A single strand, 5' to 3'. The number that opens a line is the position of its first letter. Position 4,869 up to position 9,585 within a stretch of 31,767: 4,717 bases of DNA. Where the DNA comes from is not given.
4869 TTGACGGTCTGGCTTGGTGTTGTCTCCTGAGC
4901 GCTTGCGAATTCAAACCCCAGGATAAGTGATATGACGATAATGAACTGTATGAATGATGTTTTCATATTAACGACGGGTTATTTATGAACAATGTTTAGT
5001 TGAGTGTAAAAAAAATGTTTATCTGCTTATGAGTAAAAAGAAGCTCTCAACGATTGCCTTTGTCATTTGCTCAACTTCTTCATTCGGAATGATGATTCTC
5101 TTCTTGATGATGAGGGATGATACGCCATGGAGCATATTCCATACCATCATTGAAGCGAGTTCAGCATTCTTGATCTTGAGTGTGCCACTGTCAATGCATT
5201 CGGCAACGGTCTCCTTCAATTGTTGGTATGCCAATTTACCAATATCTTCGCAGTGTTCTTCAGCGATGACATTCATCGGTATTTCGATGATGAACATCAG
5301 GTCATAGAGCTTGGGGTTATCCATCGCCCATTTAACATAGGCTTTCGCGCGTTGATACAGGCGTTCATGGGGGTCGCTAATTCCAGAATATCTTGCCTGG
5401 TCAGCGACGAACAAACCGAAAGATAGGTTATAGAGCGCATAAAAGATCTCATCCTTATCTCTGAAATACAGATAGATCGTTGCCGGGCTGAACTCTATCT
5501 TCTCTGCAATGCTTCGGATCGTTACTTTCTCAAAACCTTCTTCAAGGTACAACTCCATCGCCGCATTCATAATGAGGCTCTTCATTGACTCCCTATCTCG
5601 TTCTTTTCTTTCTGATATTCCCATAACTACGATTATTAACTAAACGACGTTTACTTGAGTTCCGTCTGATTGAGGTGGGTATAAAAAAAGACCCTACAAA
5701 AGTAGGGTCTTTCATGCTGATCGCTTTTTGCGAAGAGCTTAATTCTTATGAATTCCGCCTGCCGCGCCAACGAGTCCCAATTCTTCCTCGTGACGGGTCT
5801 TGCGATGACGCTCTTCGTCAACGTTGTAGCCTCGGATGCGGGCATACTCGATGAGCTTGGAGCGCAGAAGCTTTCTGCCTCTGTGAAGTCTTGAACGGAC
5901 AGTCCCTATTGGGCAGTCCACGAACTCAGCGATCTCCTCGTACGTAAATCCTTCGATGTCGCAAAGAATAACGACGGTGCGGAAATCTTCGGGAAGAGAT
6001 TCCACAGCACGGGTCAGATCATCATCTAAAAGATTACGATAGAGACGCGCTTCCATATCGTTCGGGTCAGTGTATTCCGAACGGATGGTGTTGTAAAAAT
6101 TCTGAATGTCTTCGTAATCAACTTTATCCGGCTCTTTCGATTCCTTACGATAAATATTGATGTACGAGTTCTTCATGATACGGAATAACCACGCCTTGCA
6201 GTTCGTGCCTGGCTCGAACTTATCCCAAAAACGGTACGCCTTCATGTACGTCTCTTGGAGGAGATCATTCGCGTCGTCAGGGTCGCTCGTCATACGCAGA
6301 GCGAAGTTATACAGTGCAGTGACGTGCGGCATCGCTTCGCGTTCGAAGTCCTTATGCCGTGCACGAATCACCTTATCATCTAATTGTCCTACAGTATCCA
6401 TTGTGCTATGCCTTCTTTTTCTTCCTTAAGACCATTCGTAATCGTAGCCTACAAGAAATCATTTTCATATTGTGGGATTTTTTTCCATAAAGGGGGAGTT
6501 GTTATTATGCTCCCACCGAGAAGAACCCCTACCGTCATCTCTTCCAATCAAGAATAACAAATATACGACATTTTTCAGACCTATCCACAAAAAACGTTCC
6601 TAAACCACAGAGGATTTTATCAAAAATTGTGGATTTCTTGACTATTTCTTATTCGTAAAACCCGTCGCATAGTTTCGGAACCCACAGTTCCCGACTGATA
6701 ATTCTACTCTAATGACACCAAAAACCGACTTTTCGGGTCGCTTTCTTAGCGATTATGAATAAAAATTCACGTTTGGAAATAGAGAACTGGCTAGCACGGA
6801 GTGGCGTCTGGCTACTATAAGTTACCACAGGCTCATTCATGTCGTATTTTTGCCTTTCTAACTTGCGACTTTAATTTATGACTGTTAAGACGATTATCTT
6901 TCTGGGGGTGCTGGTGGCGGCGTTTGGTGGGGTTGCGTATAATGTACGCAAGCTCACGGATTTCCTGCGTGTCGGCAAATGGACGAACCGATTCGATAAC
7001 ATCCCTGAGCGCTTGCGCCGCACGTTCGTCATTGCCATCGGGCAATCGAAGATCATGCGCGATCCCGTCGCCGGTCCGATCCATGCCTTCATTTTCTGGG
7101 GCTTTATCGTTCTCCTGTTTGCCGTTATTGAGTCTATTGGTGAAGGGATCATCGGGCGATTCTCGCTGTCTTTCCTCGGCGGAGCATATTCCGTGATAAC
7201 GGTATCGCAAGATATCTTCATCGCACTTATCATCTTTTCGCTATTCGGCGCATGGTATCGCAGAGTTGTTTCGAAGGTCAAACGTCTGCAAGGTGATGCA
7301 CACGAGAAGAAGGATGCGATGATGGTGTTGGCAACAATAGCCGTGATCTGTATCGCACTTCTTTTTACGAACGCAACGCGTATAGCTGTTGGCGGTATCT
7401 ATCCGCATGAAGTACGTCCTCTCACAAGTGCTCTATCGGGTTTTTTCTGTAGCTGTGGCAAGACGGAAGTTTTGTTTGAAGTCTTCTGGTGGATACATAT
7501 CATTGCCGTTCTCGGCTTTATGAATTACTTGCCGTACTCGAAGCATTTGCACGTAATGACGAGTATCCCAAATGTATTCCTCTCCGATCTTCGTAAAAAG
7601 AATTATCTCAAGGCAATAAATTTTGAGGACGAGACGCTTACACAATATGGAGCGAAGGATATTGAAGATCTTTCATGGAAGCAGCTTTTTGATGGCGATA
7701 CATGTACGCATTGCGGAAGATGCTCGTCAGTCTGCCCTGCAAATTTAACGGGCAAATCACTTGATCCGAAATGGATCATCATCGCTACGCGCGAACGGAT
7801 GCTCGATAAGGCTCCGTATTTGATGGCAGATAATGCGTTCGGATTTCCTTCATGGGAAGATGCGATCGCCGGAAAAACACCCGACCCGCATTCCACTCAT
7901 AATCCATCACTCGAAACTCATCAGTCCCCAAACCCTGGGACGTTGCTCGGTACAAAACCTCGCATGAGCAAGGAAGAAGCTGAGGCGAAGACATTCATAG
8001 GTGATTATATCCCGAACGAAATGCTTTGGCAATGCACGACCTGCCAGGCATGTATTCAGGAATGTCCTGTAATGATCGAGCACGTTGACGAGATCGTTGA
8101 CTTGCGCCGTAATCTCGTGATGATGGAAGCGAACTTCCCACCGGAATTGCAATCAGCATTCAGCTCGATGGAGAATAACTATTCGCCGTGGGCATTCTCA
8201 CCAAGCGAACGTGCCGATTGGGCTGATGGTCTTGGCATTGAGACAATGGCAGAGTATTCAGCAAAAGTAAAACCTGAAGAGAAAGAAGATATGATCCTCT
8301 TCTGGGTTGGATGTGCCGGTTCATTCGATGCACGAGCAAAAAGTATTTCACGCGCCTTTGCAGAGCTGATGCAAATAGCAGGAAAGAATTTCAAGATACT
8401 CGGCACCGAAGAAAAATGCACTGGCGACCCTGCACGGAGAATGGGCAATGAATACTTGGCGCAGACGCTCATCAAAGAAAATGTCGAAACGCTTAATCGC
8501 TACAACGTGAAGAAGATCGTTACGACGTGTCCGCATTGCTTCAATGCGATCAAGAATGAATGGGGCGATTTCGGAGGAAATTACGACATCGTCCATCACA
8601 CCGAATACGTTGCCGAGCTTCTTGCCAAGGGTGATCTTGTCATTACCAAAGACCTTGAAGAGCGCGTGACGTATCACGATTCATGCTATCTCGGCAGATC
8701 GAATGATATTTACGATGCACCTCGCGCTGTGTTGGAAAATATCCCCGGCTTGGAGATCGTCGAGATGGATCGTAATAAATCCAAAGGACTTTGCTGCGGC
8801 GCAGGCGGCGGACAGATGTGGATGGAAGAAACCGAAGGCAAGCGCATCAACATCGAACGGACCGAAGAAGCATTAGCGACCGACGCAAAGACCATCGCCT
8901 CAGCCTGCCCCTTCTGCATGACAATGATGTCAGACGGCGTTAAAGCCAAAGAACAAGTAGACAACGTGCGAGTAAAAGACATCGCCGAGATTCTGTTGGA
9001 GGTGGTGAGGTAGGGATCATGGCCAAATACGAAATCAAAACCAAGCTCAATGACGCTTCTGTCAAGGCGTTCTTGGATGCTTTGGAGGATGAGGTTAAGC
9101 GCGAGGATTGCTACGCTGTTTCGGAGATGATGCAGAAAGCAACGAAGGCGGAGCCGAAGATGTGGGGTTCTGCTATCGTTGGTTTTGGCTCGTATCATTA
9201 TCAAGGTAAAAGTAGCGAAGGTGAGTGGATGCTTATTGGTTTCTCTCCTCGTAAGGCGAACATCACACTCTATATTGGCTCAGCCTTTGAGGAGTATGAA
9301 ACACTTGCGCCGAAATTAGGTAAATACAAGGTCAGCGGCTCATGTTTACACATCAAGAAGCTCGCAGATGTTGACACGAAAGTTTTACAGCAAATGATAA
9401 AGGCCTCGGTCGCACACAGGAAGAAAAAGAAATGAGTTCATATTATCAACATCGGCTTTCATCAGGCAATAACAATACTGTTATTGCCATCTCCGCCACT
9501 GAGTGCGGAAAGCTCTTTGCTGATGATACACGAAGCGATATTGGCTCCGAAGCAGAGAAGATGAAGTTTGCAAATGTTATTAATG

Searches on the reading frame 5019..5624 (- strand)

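Call 4: search_protein_families(library=pfam, proteins=[window:5019-5624:-])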
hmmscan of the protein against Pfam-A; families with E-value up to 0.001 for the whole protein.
window:5019-5624:- (201 aa): 3 families
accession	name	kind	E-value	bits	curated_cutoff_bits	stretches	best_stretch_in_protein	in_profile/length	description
PF00440.29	TetR_N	-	1.1e-13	51.2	24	1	18-63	1-46/47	Bacterial regulatory proteins, tetR family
PF13305.11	TetR_C_33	-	7.4e-11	43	26.8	1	93-193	5-101/103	Tetracyclin repressor-like, C-terminal domain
PF17932.6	TetR_C_24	-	0.00048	20.8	26.4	0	84-169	3-88/114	Tetracyclin repressor-like, C-terminal domain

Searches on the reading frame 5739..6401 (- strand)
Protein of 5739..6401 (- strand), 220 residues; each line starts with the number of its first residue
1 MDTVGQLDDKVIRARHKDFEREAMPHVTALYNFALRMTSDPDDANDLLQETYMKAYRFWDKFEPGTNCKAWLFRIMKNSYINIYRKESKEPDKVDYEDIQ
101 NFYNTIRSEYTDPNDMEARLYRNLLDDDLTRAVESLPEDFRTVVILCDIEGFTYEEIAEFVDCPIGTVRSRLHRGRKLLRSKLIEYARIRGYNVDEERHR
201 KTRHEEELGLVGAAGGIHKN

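Call 4: search_protein_families(library=pfam, proteins=[window:5739-6401:-])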
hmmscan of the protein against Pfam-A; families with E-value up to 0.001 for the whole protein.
window:5739-6401:- (220 aa): 3 families
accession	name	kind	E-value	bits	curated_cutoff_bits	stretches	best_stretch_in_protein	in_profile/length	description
PF08281.18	Sigma70_r4_2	-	1.4e-17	63.5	25.7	1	128-179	3-54/54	Sigma-70, region 4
PF04542.20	Sigma70_r2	-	1.5e-16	60.3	24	1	26-89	5-70/71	Sigma-70 region 2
PF04545.22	Sigma70_r4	-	5.4e-11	42.3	24.1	1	133-180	2-49/50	Sigma-70, region 4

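Call 8: search_protein_families(library=ncbifam, proteins=[window:5739-6401:-])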
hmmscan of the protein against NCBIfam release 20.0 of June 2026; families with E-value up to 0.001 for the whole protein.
window:5739-6401:- (220 aa): 86 families (the best 25 are shown)
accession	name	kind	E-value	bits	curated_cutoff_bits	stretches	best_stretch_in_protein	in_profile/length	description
TIGR02947.1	SigH_actino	hypoth_equivalog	2.6e-58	196.9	251.55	1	14-195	8-191/193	RNA polymerase sigma-70 factor, TIGR02947 family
NF007229.0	PRK09647.1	equivalog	3.6e-37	127.8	265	1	25-188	52-207/220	RNA polymerase sigma factor SigE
NF009185.0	PRK12533.1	equivalog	1.5e-36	126.2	248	1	12-214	24-224/231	RNA polymerase sigma factor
NF009199.0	PRK12547.1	subfamily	1.9e-31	109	219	1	16-181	5-158/184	RNA polymerase sigma factor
NF009198.0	PRK12546.1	equivalog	2.5e-31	108.9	270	1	14-183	4-161/188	RNA polymerase sigma factor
TIGR02950.1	SigM_subfam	subfamily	2.9e-31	108.4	147.95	1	26-182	9-157/159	RNA polymerase sigma factor, SigM family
NF009169.0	PRK12516.1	equivalog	7.9e-31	106.9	321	1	15-193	8-173/188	RNA polymerase sigma factor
TIGR02939.1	RpoE_Sigma70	equivalog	9.9e-31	107.2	236.15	1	11-183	14-186/190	RNA polymerase sigma factor RpoE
NF008888.0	PRK11922.1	equivalog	2.4e-30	105.9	204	1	8-184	21-197/231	RNA polymerase sigma factor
NF058625.1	sigma_PG0214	equivalog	7.5e-30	103.9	130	1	17-186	4-164/170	GFO_1088 family ECF-type sigma factor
NF007223.0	PRK09641.1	equivalog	3.4e-28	98.7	209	1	29-183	30-184/187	RNA polymerase sigma factor SigW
NF007216.0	PRK09638.1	equivalog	4.2e-28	98.3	194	1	26-183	27-174/180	RNA polymerase sigma factor SigY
NF009166.1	PRK12513.1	equivalog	9.4e-28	97.2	206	1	18-186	23-189/193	RNA polymerase sigma factor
NF009192.0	PRK12540.1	equivalog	2.6e-27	95.6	307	1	22-182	10-158/182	RNA polymerase sigma factor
TIGR02937.1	sigma70-ECF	superfamily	6.2e-27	94.2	42.9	1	28-183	12-165/165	sigma-70 family RNA polymerase sigma factor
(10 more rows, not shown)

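Call 13: find_related_loci(query=window:5739-6401:-, collection=genome_contigs, flank=3000)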
Query window:5739-6401:- (220 aa) in genome_contigs; peptide patterns used: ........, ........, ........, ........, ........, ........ (x = any residue, [..] = any of these).
597 stretches matched a pattern (row limit reached: there are more); 587 encode a relative of the query (tblastn E <= 1e-3); the best 80 are kept; 80 distinct loci.
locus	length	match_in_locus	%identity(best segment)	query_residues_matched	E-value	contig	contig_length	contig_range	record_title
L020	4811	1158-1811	92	1-220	5e-138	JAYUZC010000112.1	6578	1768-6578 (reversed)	MAG: Bacteroidota bacterium isolate GL139_UP_metabinner_9 GL139_UP_metabinner_9_111, whole genome shotgun sequence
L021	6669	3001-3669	91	1-220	2e-137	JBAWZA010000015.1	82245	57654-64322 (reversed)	MAG: bacterium isolate ELA103 MAG103_15, whole genome shotgun sequence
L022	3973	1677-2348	91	1-220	1e-139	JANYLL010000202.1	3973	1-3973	MAG: Ignavibacteriae bacterium isolate GL140_6_metabinner_38 GL140_6_k141_1368174, whole genome shotgun sequence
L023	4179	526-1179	93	7-220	1e-137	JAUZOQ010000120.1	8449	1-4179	MAG: Bacteroidota bacterium isolate bin140(14d) NELBBIGP_120, whole genome shotgun sequence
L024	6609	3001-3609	97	4-206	2e-134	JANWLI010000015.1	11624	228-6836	MAG: Candidatus Kapaibacterium sp. isolate CRAIB_MAG116 c_000000009492, whole genome shotgun sequence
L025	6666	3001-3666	90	4-220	3e-134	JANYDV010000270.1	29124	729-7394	MAG: Bacteroidetes bacterium isolate 336R_metabinner_87 336R_k141_1947493, whole genome shotgun sequence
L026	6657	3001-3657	91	7-220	6e-134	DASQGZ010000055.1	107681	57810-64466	MAG TPA_asm: Candidatus Kapaibacterium sp. isolate SMAG_U11820 k141_255963, whole genome shotgun sequence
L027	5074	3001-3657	91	7-220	4e-134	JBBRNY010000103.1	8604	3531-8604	MAG: Candidatus Kapaibacterium sp. isolate La1_metabat2.223 LA1C_B2.223_k141_567670L_8604_cov_11.9714, whole genome shot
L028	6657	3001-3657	92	7-220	4e-136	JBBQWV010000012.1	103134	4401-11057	MAG: Candidatus Kapaibacterium sp. isolate Co_metawrap_2078 Cmw_2078_k141_19837926_length_103134_cov_27.9990, whole geno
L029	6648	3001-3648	89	3-217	2e-130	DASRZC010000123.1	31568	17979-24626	MAG TPA_asm: Candidatus Kapaibacterium sp. isolate SMAG_U14065 k141_999925, whole genome shotgun sequence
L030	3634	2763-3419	88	3-217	1e-132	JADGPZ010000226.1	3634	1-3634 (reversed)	MAG: Candidatus Kapaibacterium sp. isolate Chersky.7_45 contig-100_14530, whole genome shotgun sequence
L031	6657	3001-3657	87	3-217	1e-129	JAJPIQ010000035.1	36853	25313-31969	MAG: Bacteroidetes bacterium isolate Centralia_MAG_339 k107_22606866, whole genome shotgun sequence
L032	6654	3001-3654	88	3-217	2e-129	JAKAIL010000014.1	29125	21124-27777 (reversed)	MAG: Bacteroidetes bacterium isolate WY3.bin23 NODE_2421_length_29125_cov_1.449859, whole genome shotgun sequence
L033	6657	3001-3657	87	3-217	5e-129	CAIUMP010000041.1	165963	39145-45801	MAG: uncultured Ignavibacteriae bacterium isolate Ki2-D3_bin-1418 genome assembly, contig: bin-1418:41/62, whole genome 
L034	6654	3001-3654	88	3-217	1e-128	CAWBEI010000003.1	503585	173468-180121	MAG: Ignavibacteriota bacterium isolate MFD04780.bin.1.147 genome assembly, contig: contig_20896, whole genome shotgun s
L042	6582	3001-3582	76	3-197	1e-101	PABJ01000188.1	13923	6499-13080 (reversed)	MAG: Ectothiorhodospiraceae bacterium isolate NAT122 MHASMcontig_978644, whole genome shotgun sequence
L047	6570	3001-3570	73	12-202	1e-97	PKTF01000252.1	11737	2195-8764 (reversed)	MAG: Ignavibacteria bacterium isolate BM516 sc_3172, whole genome shotgun sequence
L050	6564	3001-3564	73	12-199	1e-97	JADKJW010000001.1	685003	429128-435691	MAG: Ignavibacteria bacterium isolate Vibo_18-Q3-R45-57_BATAC.435 tig00001494-10-6885030, whole genome shotgun sequence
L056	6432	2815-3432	68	8-208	6e-93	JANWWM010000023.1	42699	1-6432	MAG: Chloroherpetonaceae bacterium isolate SKYG21 k141_587400, whole genome shotgun sequence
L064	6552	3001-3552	72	13-196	3e-90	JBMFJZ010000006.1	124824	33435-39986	MAG: Bacteroidota bacterium isolate KM4336-10 NODE_6_length_124824_cov_38.582804, whole genome shotgun sequence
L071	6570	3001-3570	69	15-204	7e-89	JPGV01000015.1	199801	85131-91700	MAG: [Candidatus Thermochlorobacteriaceae] bacterium GBChlB GB_Chlorobi_Contig_193, whole genome shotgun sequence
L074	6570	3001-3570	66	9-198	2e-86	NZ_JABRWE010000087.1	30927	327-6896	MAG: Ignavibacterium sp. isolate MAG-12 c_000000000345, whole genome shotgun sequence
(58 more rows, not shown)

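Call 62: search_solved_structures(query=window:5739-6401:-, max_evalue=1e-8)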
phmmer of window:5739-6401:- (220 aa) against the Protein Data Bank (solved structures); distinct sequences matched with E-value up to 1e-8: 17.
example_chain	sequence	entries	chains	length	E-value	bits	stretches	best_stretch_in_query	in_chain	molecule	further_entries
5zx2_F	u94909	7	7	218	1.1e-48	169.3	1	18-200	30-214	ECF RNA polymerase sigma factor SigH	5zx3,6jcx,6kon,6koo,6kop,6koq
6jcy_F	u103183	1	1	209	1.1e-45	159.5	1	18-200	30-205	ECF RNA polymerase sigma factor SigH,ECF RNA polymerase sigma factor SigE,ECF RNA polymera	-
9m9d_F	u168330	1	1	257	2.3e-28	102.9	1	20-184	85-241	ECF RNA polymerase sigma factor SigE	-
9m9e_F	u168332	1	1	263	2.5e-28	102.8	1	20-184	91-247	ECF RNA polymerase sigma factor SigE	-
9m98_F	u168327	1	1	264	2.5e-28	102.8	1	20-184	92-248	ECF RNA polymerase sigma factor SigE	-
5uxx_A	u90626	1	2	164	2.8e-24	89.5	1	17-181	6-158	RNA polymerase sigma factor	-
1or7_A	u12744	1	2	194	1.1e-23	87.6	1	9-183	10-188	RNA polymerase sigma-E factor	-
6jbq_F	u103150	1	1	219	1.5e-23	87.1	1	7-183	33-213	ECF RNA polymerase sigma-E factor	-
6in7_B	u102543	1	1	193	1.5e-22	83.9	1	6-181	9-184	RNA polymerase sigma-H factor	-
1h3l_A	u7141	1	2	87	1.5e-22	83.9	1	15-91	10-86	RNA POLYMERASE SIGMA FACTOR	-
8z6g_B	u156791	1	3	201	1.6e-22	83.8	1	6-181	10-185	RNA polymerase sigma factor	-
5wuq_A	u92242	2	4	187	5.2e-19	72.3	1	29-183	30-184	ECF RNA polymerase sigma factor SigW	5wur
5fgm_A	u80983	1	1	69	2.5e-18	70.1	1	124-188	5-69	ECF RNA polymerase sigma factor SigR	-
2h27_A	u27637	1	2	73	4.9e-14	56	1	129-183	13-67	RNA polymerase Sigma E factor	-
7qh5_A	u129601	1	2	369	1.1e-12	51.7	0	35-82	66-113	RNA polymerase sigma factor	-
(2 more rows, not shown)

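Call 63: search_solved_structures(query=window:5739-6401:-, max_evalue=1e-40, show_alignments=1)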
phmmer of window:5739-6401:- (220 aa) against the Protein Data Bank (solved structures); distinct sequences matched with E-value up to 1e-40: 2.
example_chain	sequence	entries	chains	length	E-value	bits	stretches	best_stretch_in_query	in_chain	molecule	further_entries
5zx2_F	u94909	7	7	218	1.1e-48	169.3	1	18-200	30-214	ECF RNA polymerase sigma factor SigH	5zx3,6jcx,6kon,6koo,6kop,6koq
6jcy_F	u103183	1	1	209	1.1e-45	159.5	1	18-200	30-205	ECF RNA polymerase sigma factor SigH,ECF RNA polymerase sigma factor SigE,ECF RNA polymera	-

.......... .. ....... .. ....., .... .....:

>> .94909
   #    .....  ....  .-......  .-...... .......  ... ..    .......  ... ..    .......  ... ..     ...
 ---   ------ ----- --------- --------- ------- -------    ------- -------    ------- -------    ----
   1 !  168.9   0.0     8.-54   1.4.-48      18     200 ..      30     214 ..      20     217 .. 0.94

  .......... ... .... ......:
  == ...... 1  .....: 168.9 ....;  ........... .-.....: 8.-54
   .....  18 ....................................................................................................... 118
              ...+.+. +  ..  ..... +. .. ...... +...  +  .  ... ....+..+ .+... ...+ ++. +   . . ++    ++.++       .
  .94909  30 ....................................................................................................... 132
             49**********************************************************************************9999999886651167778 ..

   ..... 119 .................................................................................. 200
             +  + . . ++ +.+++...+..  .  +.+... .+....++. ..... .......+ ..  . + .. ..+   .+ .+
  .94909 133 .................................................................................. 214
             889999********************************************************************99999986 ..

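Call 71: search_protein_families(library=pfam, proteins=[L042:3672-3938:+, L047:3861-4121:+, L050:3601-3858:+, L064:3574-4416:+, L074:3576-4409:+, L056:3471-4409:+, L071:3649-4617:+, L021:3709-3945:+, L026:3960-6146:+, L028:3851-6655:+], max_evalue=0.01)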
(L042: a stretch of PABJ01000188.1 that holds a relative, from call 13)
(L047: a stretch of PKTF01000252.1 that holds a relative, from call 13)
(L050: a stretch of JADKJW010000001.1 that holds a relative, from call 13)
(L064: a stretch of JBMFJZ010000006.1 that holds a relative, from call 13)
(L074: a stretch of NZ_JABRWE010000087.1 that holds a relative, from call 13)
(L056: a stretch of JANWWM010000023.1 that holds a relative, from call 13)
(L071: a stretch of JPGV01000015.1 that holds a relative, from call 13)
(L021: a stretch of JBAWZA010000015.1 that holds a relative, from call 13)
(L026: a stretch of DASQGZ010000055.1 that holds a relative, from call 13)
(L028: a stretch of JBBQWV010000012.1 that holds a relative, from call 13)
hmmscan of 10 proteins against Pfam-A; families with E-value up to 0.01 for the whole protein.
L042:3672-3938:+ (88 aa): 0 families

L047:3861-4121:+ (86 aa): 0 families

L050:3601-3858:+ (85 aa): 0 families

L064:3574-4416:+ (280 aa): 1 family
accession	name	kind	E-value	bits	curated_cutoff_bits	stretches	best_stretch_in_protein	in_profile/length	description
PF13490.11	zf-HC2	-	3.4e-11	43.5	22.2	1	3-37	1-35/35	Putative zinc-finger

L074:3576-4409:+ (277 aa): 0 families

L056:3471-4409:+ (312 aa): 1 family
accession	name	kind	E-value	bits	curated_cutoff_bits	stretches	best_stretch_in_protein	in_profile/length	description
PF13490.11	zf-HC2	-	2.3e-09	37.6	22.2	1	3-37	1-35/35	Putative zinc-finger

L071:3649-4617:+ (322 aa): 1 family
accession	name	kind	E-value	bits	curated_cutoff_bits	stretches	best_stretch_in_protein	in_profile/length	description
PF13490.11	zf-HC2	-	1.8e-09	37.9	22.2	1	3-37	1-35/35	Putative zinc-finger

L021:3709-3945:+ (78 aa): 0 families

L026:3960-6146:+ (728 aa): 3 families
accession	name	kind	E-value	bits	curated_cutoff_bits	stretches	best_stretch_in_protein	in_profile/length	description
PF11551.14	Omp28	-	2e-13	51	34.9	1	97-273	10-157/171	Outer membrane protein Omp28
PF18962.6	Por_Secre_tail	-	2.5e-09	37.7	27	1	650-722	2-71/75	Secretion system C-terminal sorting domain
PF13860.13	FlgD_ig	-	0.0016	18.8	27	1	659-717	13-77/79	FlgD Ig-like domain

L028:3851-6655:+ (935 aa): 6 families
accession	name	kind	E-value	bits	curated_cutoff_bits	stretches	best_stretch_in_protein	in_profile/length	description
PF02868.21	Peptidase_M4_C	-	9e-46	156.2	24.4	1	394-562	1-165/165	Thermolysin metallopeptidase, alpha-helical domain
PF01447.24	Peptidase_M4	-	3.6e-25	89.6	22.4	1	241-390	2-144/145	Thermolysin metallopeptidase, catalytic domain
PF18911.6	PKD_4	-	1.3e-15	57.6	27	1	572-648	8-85/85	PKD domain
PF07504.19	FTP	-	2.5e-12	46.9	21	1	85-133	1-50/51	Fungalysin/Thermolysin Propeptide Motif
PF19081.6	Ig_7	-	7.1e-12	45.9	27.3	1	651-711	1-65/84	Ig-like domain CHU_C associated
PF00801.26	PKD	-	1e-07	32.3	23.5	1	580-630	13-64/80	PKD domain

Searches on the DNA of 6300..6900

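Call 42: search_rna_families(source=window, start=6300, end=6900, threshold=evalue, max_evalue=1)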
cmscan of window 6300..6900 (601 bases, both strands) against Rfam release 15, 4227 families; matches with E-value up to 1: 0.
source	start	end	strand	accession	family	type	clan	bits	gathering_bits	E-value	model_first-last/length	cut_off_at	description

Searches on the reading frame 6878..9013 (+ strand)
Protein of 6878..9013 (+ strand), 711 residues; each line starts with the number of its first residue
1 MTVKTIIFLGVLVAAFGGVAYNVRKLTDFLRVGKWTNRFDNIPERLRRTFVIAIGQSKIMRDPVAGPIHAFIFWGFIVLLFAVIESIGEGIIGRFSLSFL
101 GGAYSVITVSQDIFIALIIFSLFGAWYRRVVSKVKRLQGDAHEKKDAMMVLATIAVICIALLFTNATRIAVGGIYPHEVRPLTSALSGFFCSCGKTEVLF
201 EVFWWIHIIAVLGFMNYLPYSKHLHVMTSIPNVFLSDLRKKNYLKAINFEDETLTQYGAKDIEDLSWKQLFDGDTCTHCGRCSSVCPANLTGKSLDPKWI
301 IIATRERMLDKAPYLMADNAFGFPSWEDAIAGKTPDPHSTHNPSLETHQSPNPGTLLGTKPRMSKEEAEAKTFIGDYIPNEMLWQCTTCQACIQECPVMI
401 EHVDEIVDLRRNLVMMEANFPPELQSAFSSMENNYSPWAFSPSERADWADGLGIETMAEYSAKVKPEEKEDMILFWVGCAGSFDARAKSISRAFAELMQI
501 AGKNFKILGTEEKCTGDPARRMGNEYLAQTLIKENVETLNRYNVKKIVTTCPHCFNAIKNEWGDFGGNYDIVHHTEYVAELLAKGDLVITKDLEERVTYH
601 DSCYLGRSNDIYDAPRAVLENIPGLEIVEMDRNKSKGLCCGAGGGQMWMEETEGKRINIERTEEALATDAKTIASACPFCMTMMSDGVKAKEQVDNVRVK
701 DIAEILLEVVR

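Call 4: search_protein_families(library=pfam, proteins=[window:6878-9013:+])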
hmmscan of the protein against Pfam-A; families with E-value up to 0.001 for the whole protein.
window:6878-9013:+ (711 aa): 12 families
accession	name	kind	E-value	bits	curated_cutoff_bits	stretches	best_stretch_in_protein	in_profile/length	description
PF02754.22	CCG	-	2.7e-36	124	20.6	2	597-684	1-84/85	Cysteine-rich domain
PF13183.11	Fer4_8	-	2.1e-09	38.2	27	1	371-399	46-67/68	4Fe-4S dicluster domain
PF13534.11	Fer4_17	-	2.5e-08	34.8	22.2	0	243-290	25-60/61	4Fe-4S dicluster domain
PF13187.11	Fer4_9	-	5.1e-08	33.3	27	1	276-398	2-49/52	4Fe-4S dicluster domain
PF12838.12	Fer4_7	-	1.4e-07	32.3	27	1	271-289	33-51/52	4Fe-4S dicluster domain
PF13237.11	Fer4_10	-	2.3e-07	31.1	25.5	1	271-397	4-53/53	4Fe-4S dicluster domain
PF13484.11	Fer4_16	-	2.5e-07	31.8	30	0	276-289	2-15/66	4Fe-4S double cluster binding domain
PF12797.12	Fer4_2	-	3e-05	24.1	24.5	1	267-288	1-22/22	4Fe-4S binding domain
PF12837.12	Fer4_6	-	0.00013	22.2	25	1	271-289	4-22/24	4Fe-4S binding domain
PF00037.32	Fer4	-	0.00019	21.6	21.1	1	272-289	4-21/24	4Fe-4S binding domain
PF13459.11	Fer4_15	-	0.0004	21.5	22.4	0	271-303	3-35/66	4Fe-4S single cluster domain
PF13746.11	Fer4_18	-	0.00075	20.1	27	0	381-401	56-76/114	4Fe-4S dicluster domain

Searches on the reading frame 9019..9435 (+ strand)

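Call 4: search_protein_families(library=pfam, proteins=[window:9019-9435:+])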
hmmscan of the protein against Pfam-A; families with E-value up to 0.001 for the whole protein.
window:9019-9435:+ (138 aa): 1 family
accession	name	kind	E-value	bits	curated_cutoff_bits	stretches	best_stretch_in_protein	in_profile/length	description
PF08818.16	DUF1801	-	6.3e-11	43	27.2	1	27-131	1-85/85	Domain of unknown function (DU1801)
